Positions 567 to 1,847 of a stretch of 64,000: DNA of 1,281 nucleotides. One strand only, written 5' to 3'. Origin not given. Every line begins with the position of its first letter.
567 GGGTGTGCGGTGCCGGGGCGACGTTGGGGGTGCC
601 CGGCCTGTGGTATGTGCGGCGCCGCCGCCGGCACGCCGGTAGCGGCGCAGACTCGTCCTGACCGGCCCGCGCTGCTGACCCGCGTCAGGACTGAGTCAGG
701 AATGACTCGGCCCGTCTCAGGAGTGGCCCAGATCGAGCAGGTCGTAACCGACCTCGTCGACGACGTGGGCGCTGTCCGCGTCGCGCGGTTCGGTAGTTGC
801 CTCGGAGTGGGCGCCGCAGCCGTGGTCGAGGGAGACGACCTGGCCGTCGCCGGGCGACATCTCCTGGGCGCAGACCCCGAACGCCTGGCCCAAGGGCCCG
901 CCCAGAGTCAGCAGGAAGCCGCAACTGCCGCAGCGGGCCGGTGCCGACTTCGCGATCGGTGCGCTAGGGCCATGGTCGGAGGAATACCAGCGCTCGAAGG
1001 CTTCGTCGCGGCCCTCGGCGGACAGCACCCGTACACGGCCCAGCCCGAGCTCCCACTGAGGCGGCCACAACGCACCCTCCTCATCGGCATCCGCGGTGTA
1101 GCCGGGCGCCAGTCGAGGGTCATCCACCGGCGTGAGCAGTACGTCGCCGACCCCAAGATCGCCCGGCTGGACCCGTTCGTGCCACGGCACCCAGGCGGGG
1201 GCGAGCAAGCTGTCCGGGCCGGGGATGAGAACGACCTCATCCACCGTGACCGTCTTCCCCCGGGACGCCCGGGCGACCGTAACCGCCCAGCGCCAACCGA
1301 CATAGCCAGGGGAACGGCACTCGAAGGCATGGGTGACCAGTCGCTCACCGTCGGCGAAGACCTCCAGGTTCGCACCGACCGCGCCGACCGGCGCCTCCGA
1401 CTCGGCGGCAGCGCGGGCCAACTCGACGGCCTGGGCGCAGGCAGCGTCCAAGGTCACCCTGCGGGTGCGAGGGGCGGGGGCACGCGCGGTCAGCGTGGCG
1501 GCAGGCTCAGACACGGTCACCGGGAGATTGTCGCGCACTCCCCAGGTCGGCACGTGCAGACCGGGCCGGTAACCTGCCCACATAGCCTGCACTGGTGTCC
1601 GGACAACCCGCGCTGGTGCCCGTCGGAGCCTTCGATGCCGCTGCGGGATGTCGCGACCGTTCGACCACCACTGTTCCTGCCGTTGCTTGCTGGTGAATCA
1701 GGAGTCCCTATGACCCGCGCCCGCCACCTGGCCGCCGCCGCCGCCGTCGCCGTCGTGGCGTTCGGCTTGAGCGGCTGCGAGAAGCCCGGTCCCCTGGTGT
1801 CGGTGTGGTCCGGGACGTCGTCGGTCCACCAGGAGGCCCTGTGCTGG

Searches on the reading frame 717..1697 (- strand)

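Call 39: search_protein_families(library=pfam, proteins=[window:717-1697:-], max_evalue=0.00001)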
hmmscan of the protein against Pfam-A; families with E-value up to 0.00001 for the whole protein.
window:717-1697:- (326 aa): 1 family
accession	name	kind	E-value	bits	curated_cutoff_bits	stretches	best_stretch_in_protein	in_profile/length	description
PF11228.13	DUF3027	-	1.7e-80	270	25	1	108-300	1-192/193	Protein of unknown function (DUF3027)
